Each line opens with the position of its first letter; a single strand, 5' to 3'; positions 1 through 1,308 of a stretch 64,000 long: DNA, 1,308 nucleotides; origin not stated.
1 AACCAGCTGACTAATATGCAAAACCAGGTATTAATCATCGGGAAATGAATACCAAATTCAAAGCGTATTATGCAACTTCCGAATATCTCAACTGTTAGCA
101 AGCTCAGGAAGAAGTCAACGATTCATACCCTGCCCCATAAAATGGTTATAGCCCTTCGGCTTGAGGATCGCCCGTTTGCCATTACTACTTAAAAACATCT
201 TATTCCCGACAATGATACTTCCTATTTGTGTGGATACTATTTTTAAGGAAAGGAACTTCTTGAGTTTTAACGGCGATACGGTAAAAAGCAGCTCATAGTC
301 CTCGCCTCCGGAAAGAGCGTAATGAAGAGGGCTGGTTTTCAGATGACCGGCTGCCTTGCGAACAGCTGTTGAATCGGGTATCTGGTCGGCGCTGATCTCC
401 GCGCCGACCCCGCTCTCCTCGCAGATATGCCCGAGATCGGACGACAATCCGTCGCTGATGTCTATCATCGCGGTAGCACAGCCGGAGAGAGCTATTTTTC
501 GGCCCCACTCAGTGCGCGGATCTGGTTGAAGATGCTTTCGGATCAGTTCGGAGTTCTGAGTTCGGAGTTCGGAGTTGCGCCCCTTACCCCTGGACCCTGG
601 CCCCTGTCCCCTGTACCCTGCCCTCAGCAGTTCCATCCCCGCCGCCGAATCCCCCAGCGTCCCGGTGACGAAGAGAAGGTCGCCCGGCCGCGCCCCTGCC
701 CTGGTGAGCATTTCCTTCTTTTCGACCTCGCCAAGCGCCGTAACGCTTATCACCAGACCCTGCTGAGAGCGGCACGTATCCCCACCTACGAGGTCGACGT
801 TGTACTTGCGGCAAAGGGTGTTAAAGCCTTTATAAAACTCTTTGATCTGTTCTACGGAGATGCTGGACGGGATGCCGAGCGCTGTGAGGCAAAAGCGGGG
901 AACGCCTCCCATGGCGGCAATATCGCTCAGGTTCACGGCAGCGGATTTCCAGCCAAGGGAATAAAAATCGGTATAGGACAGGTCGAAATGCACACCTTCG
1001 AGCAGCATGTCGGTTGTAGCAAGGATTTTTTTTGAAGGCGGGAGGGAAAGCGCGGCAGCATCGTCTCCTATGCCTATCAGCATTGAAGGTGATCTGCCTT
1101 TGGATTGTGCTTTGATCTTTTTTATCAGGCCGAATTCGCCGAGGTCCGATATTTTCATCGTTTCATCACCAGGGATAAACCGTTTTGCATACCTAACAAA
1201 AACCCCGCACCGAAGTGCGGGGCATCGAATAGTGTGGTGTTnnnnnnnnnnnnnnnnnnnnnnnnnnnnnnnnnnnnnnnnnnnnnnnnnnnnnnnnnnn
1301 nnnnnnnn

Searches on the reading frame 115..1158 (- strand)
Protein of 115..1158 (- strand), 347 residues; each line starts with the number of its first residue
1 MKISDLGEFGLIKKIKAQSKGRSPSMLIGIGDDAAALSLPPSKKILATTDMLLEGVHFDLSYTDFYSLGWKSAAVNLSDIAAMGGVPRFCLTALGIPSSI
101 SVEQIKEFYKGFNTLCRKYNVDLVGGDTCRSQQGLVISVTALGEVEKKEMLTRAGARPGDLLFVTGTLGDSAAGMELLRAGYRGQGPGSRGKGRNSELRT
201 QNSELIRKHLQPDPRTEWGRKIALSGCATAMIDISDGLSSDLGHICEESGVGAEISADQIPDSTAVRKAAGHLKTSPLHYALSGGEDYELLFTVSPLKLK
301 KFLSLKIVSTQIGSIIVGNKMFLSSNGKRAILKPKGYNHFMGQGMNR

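Call 64: search_protein_families(library=ncbifam, proteins=[window:115-1158:-], max_evalue=0.00001)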
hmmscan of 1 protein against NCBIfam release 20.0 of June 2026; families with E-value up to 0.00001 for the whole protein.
window:115-1158:- (347 aa): 13 families
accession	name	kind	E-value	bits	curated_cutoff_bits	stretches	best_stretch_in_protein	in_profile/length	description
TIGR01379.1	thiL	equivalog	2.3e-102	342.2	184.15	1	7-340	1-320/320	thiamine-phosphate kinase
NF004351.0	PRK05731.1-4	equivalog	4.2e-75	252.8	324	1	3-327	11-315/321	thiamine-phosphate kinase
NF004350.0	PRK05731.1-1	equivalog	6.3e-66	222.5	441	1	6-341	3-323/325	thiamine-phosphate kinase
NF004353.0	PRK05731.2-2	equivalog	2.9e-61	207.3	301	1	30-343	18-305/311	thiamine-phosphate kinase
NF004354.0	PRK05731.2-3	equivalog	4.3e-44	150.9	204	1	29-303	15-243/273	thiamine-phosphate kinase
TIGR00476.1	selD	equivalog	3.8e-25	88.8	125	1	18-272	32-263/311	selenide, water dikinase SelD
TIGR04049.1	AIR_rel_sll0787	hypoth_equivalog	4.3e-23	81.9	321.3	1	20-164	32-166/318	sll0787 family AIR synthase-like protein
NF002098.0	PRK00943.1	equivalog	5.1e-19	68.4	299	1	18-268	34-263/347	selenide, water dikinase SelD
NF010705.0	PRK14105.1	equivalog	2.1e-18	66.3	291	1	11-179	29-187/345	selenide, water dikinase SelD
TIGR03267.1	methan_mark_2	hypoth_equivalog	3.3e-18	65.8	365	1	25-165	38-171/323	methanogenesis marker 2 protein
TIGR02124.1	hypE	equivalog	6.5e-15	54.9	251.6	1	27-181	29-182/332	hydrogenase expression/formation protein HypE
TIGR04050.1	MSMEG_0567_Cter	hypoth_equivalog_domain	3.5e-13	49.6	312.2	1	30-266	32-232/296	MSMEG_0567/sll0787 family protein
TIGR00878.1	purM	equivalog_domain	4.3e-09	36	236.35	1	12-179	17-192/332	phosphoribosylformylglycinamidine cyclo-ligase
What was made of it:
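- The only SelD-like hit is ThiL (call 64).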
